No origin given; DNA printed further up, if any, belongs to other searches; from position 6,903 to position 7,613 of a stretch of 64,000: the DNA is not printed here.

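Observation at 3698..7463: TTQ amine dehydrogenase cluster with B-E-D-A + monohaem cytochrome c layout and no MauG/MauF/amicyanin nearby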

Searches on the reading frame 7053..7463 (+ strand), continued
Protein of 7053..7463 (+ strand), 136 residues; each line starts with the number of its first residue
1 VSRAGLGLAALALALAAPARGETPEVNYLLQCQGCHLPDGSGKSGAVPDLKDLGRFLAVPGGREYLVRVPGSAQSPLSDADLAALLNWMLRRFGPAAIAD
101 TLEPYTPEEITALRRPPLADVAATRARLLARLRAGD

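Call 52: search_solved_structures(query=P0509, max_evalue=0.00001, show_alignments=2)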
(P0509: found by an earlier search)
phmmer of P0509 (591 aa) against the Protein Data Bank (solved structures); distinct sequences matched with E-value up to 0.00001: 29.
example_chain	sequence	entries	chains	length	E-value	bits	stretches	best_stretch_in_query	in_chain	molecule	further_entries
4y5r_A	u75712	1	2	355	3.7e-74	253.7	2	306-589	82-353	Methylamine utilization protein MauG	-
3rn0_A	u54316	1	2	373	5.2e-74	253.2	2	306-589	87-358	Methylamine utilization protein MauG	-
3rn1_A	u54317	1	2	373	5.8e-74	253.1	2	306-589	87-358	Methylamine utilization protein MauG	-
3rlm_A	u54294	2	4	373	8.5e-74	252.5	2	306-589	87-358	Methylamine utilization protein MauG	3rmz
3l4m_A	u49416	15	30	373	1.3e-73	251.9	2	306-589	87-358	Methylamine utilization protein mauG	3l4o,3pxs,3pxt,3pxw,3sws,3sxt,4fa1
4l1q_A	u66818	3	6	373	3.4e-73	250.5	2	306-589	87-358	Methylamine utilization protein MauG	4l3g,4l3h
3orv_A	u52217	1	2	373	5.8e-73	249.8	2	306-589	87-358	Methylamine utilization protein mauG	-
4o1q_A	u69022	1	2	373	6.9e-73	249.5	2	306-589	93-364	Methylamine utilization protein MauG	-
3sjl_A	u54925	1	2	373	1.8e-72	248.2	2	306-589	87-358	Methylamine utilization protein mauG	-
3svw_A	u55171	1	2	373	2.1e-72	247.9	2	306-589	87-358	Methylamine utilization protein MauG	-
3sle_A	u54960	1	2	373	2.4e-72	247.7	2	306-589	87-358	Methylamine utilization protein MauG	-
6nx0_A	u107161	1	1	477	1.1e-38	136.7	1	205-589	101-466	Di-haem cytochrome c peroxidase family protein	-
6v59_A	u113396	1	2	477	1.1e-37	133.2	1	205-589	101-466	Di-haem cytochrome c peroxidase family protein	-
6e1c_A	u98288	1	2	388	3.9e-24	88.6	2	315-583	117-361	Di-heme enzyme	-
9qdt_A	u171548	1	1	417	2.3e-19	72.8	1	310-528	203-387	Probable cytochrome c peroxidase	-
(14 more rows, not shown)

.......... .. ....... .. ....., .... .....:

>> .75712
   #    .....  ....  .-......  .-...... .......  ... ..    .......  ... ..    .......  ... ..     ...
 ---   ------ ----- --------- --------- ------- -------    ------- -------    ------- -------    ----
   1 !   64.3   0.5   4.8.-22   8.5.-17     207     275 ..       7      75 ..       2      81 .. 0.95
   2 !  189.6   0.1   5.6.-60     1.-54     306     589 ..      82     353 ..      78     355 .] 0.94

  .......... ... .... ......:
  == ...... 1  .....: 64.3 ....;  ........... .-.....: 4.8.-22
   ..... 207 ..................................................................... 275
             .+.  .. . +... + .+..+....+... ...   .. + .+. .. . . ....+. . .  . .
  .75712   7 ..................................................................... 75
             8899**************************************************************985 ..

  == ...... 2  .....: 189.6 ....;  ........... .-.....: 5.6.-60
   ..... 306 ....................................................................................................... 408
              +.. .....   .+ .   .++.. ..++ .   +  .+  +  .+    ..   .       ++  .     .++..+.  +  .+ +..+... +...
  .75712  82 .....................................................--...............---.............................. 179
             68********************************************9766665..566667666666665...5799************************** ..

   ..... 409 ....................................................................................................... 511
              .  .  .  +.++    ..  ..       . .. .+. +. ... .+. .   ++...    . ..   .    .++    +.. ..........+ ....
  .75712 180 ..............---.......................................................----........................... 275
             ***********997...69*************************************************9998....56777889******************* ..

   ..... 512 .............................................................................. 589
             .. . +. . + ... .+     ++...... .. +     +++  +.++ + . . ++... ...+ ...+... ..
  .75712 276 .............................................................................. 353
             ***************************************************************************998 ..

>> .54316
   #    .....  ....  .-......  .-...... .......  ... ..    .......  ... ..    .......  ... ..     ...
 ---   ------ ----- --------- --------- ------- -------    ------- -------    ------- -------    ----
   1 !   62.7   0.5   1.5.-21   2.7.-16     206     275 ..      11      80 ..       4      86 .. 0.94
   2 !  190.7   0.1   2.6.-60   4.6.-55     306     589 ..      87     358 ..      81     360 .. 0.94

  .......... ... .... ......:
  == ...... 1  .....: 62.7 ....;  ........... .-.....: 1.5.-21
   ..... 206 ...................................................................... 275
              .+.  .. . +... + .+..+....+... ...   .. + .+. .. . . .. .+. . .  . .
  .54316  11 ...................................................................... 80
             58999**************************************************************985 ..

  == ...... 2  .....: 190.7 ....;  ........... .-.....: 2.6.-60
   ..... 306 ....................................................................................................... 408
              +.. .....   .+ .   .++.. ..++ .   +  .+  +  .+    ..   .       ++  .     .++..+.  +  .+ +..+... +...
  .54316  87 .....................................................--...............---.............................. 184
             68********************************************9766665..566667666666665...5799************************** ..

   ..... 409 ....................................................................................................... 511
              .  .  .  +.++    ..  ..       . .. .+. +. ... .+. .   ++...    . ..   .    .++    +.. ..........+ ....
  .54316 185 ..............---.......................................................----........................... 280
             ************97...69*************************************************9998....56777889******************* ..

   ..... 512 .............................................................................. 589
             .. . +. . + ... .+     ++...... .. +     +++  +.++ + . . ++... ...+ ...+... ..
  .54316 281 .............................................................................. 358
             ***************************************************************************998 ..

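Call 64: search_solved_structures(query=A2, max_evalue=10, show_alignments=3)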
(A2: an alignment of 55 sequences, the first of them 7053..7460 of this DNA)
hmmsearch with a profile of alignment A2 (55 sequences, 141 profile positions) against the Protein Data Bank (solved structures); distinct sequences matched with E-value up to 10: 71 (the best 60 are shown).
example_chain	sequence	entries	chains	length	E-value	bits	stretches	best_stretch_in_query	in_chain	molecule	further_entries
2fwl_A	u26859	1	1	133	8.3e-21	77.2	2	30-70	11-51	Cytochrome c-552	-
1foc_A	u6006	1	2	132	9.3e-21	77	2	30-70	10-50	CYTOCHROME RC557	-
1c52_A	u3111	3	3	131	1.1e-20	76.8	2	30-70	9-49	CYTOCHROME-C552 | Cytochrome c-552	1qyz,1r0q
1dt1_A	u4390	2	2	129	1.1e-20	76.7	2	31-70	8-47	CYTOCHROME C552 | Cytochrome c-552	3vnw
6q2u_A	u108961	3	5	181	0.00016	24.4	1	32-90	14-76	Cytochrome c4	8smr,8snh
9jqa_C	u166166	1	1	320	0.0017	21.1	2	71-105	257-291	Fructose dehydrogenase cytochrome subunit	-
8gy2_B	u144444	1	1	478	0.0019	20.9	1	24-52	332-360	Alcohol dehydrogenase (quinone), cytochrome c subunit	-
7w2j_C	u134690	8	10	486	0.0021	20.8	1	71-105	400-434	Fructose dehydrogenase cytochrome subunit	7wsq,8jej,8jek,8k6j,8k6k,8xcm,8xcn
9x0q_B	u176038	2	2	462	0.0022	20.7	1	24-52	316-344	Alcohol dehydrogenase (quinone), cytochrome c subunit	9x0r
8hdd_B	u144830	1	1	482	0.0041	19.8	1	16-50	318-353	Glucose dehydrogenase beta subunit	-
5lo9_A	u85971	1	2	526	0.025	17.3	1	29-44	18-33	Cytochrome C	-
2zoo_A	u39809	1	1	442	0.028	17.1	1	27-52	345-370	Probable nitrite reductase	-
9fom_A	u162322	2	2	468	0.046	16.4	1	18-96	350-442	Copper-containing nitrite reductase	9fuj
6qpv_A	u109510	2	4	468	0.048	16.4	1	18-96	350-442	Copper-containing nitrite reductase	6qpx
3zbm_A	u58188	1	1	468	0.048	16.4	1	18-96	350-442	COPPER-CONTAINING NITRITE REDUCTASE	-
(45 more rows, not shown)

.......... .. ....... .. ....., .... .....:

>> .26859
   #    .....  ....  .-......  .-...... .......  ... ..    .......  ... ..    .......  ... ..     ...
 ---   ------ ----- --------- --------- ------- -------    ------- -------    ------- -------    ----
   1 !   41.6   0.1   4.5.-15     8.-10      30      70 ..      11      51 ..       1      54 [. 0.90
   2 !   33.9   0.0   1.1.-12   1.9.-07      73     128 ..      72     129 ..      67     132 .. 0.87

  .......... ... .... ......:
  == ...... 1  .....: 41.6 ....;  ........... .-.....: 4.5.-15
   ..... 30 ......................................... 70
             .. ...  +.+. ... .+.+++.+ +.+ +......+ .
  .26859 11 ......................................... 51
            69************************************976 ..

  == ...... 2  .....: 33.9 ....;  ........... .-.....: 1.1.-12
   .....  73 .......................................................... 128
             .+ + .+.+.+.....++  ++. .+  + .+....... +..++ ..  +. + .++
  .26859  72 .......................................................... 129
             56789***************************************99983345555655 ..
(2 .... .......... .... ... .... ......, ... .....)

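Call 78: find_encoding_contigs(protein=P0363, flank=8000, max_places=2)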
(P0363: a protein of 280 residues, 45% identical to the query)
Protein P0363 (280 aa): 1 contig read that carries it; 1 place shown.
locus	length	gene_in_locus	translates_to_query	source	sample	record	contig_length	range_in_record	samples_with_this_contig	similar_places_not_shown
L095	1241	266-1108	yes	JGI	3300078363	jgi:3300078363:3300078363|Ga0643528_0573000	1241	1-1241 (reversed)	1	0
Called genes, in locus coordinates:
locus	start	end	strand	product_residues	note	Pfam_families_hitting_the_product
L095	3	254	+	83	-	?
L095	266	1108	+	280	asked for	PF13442:Cytochrome_CBB3 (weak), PF00034:Cytochrom_C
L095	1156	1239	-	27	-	?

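Call 79: find_encoding_contigs(protein=P0370, flank=8000, max_places=2)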
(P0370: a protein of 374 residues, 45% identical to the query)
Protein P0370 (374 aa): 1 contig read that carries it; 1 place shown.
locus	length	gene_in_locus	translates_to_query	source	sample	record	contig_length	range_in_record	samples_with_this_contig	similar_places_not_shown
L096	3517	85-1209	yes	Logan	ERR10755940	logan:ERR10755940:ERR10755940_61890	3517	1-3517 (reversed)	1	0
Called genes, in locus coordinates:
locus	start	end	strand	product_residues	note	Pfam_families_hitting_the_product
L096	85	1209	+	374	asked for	PF00034:Cytochrom_C (faint), PF13442:Cytochrome_CBB3 (faint)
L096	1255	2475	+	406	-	PF06433:Me-amine-dh_H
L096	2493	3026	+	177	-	PF07291:MauE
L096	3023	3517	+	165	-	?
